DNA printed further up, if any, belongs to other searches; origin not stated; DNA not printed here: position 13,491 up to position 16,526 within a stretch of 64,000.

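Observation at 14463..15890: Full-length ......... intein splits the catalytic cysteine of a WbpA/WecC-type nucleotide-sugar dehydrogenase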

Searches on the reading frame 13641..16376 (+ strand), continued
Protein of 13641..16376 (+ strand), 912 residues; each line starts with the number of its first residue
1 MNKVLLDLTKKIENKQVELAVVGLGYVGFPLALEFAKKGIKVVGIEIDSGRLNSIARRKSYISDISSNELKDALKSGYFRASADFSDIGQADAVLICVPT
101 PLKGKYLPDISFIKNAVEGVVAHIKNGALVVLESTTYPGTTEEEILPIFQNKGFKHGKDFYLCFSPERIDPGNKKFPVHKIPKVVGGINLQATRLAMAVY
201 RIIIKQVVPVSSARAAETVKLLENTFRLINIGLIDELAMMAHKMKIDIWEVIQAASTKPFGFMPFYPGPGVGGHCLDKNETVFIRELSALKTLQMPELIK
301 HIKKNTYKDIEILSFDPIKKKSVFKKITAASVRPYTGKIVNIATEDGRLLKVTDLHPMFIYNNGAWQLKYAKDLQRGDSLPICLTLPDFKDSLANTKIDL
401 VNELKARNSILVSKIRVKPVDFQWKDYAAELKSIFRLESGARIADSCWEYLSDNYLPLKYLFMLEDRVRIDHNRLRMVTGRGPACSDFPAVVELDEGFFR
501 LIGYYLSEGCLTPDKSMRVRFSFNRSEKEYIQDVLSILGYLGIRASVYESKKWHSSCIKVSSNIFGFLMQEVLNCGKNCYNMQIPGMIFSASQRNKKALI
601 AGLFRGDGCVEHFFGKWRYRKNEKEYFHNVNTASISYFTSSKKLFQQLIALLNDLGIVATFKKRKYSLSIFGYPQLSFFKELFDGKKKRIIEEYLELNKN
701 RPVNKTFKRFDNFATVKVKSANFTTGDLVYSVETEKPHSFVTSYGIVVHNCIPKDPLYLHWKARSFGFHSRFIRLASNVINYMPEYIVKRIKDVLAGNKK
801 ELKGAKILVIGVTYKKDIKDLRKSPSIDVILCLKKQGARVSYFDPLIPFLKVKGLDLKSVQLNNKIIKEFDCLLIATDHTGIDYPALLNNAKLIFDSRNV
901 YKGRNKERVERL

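Call 36: find_encoding_contigs(protein=P0004, flank=3000, max_places=1)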
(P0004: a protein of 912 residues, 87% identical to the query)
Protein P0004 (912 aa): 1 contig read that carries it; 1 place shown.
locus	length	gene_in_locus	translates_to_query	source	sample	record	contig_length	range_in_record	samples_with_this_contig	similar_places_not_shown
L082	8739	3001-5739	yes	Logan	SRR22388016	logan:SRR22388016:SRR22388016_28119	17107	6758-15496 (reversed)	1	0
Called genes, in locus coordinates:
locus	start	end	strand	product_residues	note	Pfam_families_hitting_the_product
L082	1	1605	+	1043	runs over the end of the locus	PF00480:ROK, PF04453:LptD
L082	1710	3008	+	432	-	PF03721:UDPG_MGDP_dh_N, PF03807:F420_oxidored (faint), PF00984:UDPG_MGDP_dh, PF03720:UDPG_MGDP_dh_C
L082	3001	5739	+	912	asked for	PF03721:UDPG_MGDP_dh_N, PF00984:UDPG_MGDP_dh, PF14890:Intein_splicing, PF14528:LAGLIDADG_3 (faint), PF03720:UDPG_MGDP_dh_C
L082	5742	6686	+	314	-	PF01370:Epimerase, PF04321:RmlD_sub_bind (weak), PF01073:3Beta_HSD, PF16363:GDP_Man_Dehyd, PF07993:NAD_binding_4 (weak), PF02719:Polysacc_synt_2 (weak)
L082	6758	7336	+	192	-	PF02674:Colicin_V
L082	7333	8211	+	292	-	PF01784:DUF34_NIF3 (faint)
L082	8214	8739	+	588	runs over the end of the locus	PF01807:Zn_ribbon_DnaG, PF08275:DNAG_N, PF13662:Toprim_4, PF01751:Toprim (weak), PF13155:Toprim_2, PF10410:DnaB_bind, PF00772:DnaB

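Call 37: find_encoding_contigs(protein=P0005, flank=3000, max_places=1)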
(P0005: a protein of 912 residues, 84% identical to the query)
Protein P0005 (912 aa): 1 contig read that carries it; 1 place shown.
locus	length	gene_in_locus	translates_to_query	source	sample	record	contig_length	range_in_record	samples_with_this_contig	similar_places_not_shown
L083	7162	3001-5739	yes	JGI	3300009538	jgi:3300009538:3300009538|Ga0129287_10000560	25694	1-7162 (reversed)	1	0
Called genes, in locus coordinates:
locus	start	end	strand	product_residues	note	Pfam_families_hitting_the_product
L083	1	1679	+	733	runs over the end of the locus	-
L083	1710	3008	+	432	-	PF03721:UDPG_MGDP_dh_N, PF03807:F420_oxidored (faint), PF00984:UDPG_MGDP_dh, PF03720:UDPG_MGDP_dh_C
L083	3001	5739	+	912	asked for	PF03446:NAD_binding_2 (weak), PF03721:UDPG_MGDP_dh_N, PF00984:UDPG_MGDP_dh, PF14890:Intein_splicing, PF14528:LAGLIDADG_3 (faint), PF03720:UDPG_MGDP_dh_C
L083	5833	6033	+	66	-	-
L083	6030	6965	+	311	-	PF01073:3Beta_HSD, PF01370:Epimerase, PF02719:Polysacc_synt_2, PF04321:RmlD_sub_bind, PF05368:NmrA (weak), PF07993:NAD_binding_4, PF13460:NAD_binding_10, PF16363:GDP_Man_Dehyd, +1 more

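Call 38: find_encoding_contigs(protein=P0036, flank=3000, max_places=1)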
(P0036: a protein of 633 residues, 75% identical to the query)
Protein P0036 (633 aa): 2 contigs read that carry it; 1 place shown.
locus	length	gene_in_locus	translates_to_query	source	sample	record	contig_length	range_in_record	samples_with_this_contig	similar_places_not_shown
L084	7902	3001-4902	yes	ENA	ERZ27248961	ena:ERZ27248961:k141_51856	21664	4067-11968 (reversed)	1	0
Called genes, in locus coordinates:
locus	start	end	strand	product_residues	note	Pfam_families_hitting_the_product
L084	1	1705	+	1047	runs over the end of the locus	PF00480:ROK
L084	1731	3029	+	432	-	PF03721:UDPG_MGDP_dh_N, PF03807:F420_oxidored (faint), PF00984:UDPG_MGDP_dh, PF03720:UDPG_MGDP_dh_C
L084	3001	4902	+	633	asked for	PF03446:NAD_binding_2 (faint), PF03721:UDPG_MGDP_dh_N, PF00984:UDPG_MGDP_dh, PF14890:Intein_splicing, PF03720:UDPG_MGDP_dh_C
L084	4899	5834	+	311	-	PF01073:3Beta_HSD, PF01370:Epimerase, PF02719:Polysacc_synt_2, PF04321:RmlD_sub_bind, PF05368:NmrA, PF13460:NAD_binding_10, PF16363:GDP_Man_Dehyd, PF07993:NAD_binding_4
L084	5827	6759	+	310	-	PF01073:3Beta_HSD, PF01370:Epimerase, PF02719:Polysacc_synt_2 (faint), PF16363:GDP_Man_Dehyd, PF07993:NAD_binding_4 (weak)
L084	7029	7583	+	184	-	PF02674:Colicin_V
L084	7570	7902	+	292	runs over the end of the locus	PF01784:DUF34_NIF3 (faint)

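Call 66: predict_structure(alignment_id=A3)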
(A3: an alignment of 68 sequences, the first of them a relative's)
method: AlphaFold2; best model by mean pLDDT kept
length: 912 residues; sequences in the alignment: 68
mean_pLDDT: 85.9   pTM: 0.57
mean pLDDT of the five models: 85.9, 85.3, 84.0, 83.3, 83.0
residues with pLDDT >= 90: 500; 70-90: 321; 50-70: 57; < 50: 34
segments of 3 or more residues with pLDDT < 50: 103-107, 267-274, 752-769
pLDDT, mean of each block of 10 residues (from residue 1): 81 93 90 94 93 90 85 94 93 91 53 92 94 82 93 92 85 76 92 95 93 86 69 72 75 65 44 67 90 93 83 93 87 77 94 86 86 92 89 74 88 91 93 85 84 92 93 92 82 94 96 88 94 95 91 93 92 93 93 94 93 87 83 93 96 95 89 92 94 88 83 95 86 80 91 44 44 60 82 90 95 77 76 91 89 82 92 91 90 90 83 83
secondary structure, 60 per line:
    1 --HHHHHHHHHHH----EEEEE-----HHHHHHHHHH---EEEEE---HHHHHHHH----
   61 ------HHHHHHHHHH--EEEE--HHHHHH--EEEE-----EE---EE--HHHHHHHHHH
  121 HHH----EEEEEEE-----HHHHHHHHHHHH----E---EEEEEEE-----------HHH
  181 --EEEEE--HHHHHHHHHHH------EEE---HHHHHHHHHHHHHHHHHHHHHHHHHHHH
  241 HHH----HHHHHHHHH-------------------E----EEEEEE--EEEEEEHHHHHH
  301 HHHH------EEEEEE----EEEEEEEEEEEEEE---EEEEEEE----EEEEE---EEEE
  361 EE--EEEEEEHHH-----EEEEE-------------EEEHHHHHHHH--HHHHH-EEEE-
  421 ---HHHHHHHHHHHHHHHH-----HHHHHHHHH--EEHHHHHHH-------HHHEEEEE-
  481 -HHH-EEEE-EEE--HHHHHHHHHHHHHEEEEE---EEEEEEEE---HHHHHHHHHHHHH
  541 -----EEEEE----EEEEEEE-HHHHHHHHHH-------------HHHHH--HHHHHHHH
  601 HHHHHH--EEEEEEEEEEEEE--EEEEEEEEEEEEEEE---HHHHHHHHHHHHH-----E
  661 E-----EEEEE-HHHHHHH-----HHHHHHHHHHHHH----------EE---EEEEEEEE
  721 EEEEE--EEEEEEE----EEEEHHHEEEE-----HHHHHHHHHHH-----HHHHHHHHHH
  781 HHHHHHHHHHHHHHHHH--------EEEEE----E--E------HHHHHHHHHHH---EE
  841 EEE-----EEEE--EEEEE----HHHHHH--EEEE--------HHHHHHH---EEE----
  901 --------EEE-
elements in order (helices of 4 or more, strands of 3 or more residues): H3-13 E18-22 H28-37 E41-45 H49-56 H67-76 E79-82 H85-90 E93-96 H111-123 E128-134 H140-151 E160-166 E183-187 H190-200 E207-209 H213-243 H248-256 E281-286 E289-294 H295-304 E311-316 E321-334 E338-344 E349-353 E357-362 E365-370 E379-383 E397-399 H400-407 H410-414 E416-419 H424-439 H445-453 H458-464 E475-479 E486-489 E491-493 H496-508 E509-513 E517-524 H528-540 E546-550 E555-561 H563-572 H586-590 H593-606 E609-621 E624-638 H642-654 E667-671 H673-679 H685-697 E713-725 E728-734 E739-742 E746-749 H755-765 H771-797 E806-810 H825-835 E839-843 E849-852 E855-859 H864-869 E872-875 H884-890 E894-896 E909-911

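Call 69: fold_search(model_id=the predicted structure, library=pdb)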
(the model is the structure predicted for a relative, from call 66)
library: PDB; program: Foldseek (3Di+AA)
matches with E <= 10: 1723; with E <= 0.001: 622
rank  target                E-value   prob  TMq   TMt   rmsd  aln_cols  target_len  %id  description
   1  2cw7                  3.3e-27  1.00  0.35  0.57  11.2       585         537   18  Crystal structure of intein homing endonuclease II (released 2006-04-18)
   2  4r16_A                3.4e-22  1.00  0.39  0.83  11.3       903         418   15  Structure of UDP-D-MAnNAc dehdrogeanse from Pyrococcus horikoshii (released 2015-10-14)
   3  4xr9_B                1.6e-20  1.00  0.41  0.80  13.8       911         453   14  Crystal structure of CalS8 from Micromonospora echinospora cocrystallized with NAD and TDP-glucose (released 2015-02-11)
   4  3ojo_A                2.2e-20  1.00  0.25  0.54   4.3       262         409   32  Derivative structure of the UDP-N-acetyl-mannosamine dehydrogenase Cap5O from S. aureus (released 2011-03-23)
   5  3ojl_B                3.6e-20  1.00  0.26  0.54   3.2       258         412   31  Native structure of the UDP-N-acetyl-mannosamine dehydrogenase Cap5O from Staphylococcus aureus (released 2011-03-23)
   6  3g79_A                3.8e-20  1.00  0.26  0.47   4.8       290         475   32  Crystal structure of NDP-N-acetyl-D-galactosaminuronic acid dehydrogenase from Methanosarcina mazei Go1 (released 2009-02-17)
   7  4xrr_A                7.7e-20  1.00  0.27  0.52   3.0       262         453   32  Crystal structure of cals8 from micromonospora echinospora (P294S mutant) (released 2015-02-11)
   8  4xrr_B                1.1e-19  1.00  0.26  0.52   3.3       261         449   32  Crystal structure of cals8 from micromonospora echinospora (P294S mutant) (released 2015-02-11)
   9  3ojl_A                1.6e-19  1.00  0.25  0.52   3.6       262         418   30  Native structure of the UDP-N-acetyl-mannosamine dehydrogenase Cap5O from Staphylococcus aureus (released 2011-03-23)
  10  4xr9_A                2.6e-19  1.00  0.27  0.53   2.5       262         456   30  Crystal structure of CalS8 from Micromonospora echinospora cocrystallized with NAD and TDP-glucose (released 2015-02-11)
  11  7qsu                  1.7e-18  1.00  0.32  0.76   7.2       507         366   16  Crystal structure of homing endonuclease-associated TliVMA intein (C1A, d333-339) (released 2022-03-30)
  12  7qss                  1.9e-18  1.00  0.33  0.66   8.4       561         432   14  Crystal structure of homing endonuclease-associated TliVMA intein (C1A) (released 2022-03-30)
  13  1dq3                  2.7e-17  1.00  0.29  0.54   9.0       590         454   15  CRYSTAL STRUCTURE OF AN ARCHAEAL INTEIN-ENCODED HOMING ENDONUCLEASE PI-PFUI (released 2000-07-05)
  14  1mfz_A                1.9e-16  1.00  0.26  0.52   6.7       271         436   24  Partially refined 2.8 A Crystal structure of GDP-mannose dehydrogenase from P. aeruginosa (released 2003-05-06)
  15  3vtf                  3.6e-16  1.00  0.26  0.54   2.8       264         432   26  Structure of a UDP-glucose dehydrogenase from the hyperthermophilic archaeon Pyrobaculum islandicum (released 2012-09-19)
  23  3khu_E                1.7e-14  1.00  0.26  0.49   3.3       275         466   21  Crystal structure of human UDP-glucose dehydrogenase Glu161Gln, in complex with thiohemiacetal intermediate (released 2009-11-17)
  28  3khu_B                3.0e-14  1.00  0.26  0.49   3.3       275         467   21  Crystal structure of human UDP-glucose dehydrogenase Glu161Gln, in complex with thiohemiacetal intermediate (released 2009-11-17)
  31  3khu_F                3.4e-14  1.00  0.26  0.49   3.3       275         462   21  Crystal structure of human UDP-glucose dehydrogenase Glu161Gln, in complex with thiohemiacetal intermediate (released 2009-11-17)
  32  3khu_D                3.4e-14  1.00  0.26  0.49   3.3       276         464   21  Crystal structure of human UDP-glucose dehydrogenase Glu161Gln, in complex with thiohemiacetal intermediate (released 2009-11-17)
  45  3khu_A                6.6e-14  1.00  0.26  0.49   3.2       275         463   21  Crystal structure of human UDP-glucose dehydrogenase Glu161Gln, in complex with thiohemiacetal intermediate (released 2009-11-17)
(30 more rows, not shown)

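Call 73: list_cluster_members(proteins=[P0001])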
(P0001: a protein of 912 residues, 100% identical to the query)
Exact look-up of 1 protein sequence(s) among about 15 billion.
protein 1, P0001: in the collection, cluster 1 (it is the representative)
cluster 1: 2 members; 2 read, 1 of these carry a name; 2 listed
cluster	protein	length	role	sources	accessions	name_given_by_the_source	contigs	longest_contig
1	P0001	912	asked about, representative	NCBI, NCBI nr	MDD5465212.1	MAG: nucleotide sugar dehydrogenase [Candidatus Omnitrophica bacterium] | nucleotide sugar dehydrogenase [Candidatus Omnitrophota bacterium]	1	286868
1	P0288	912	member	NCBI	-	-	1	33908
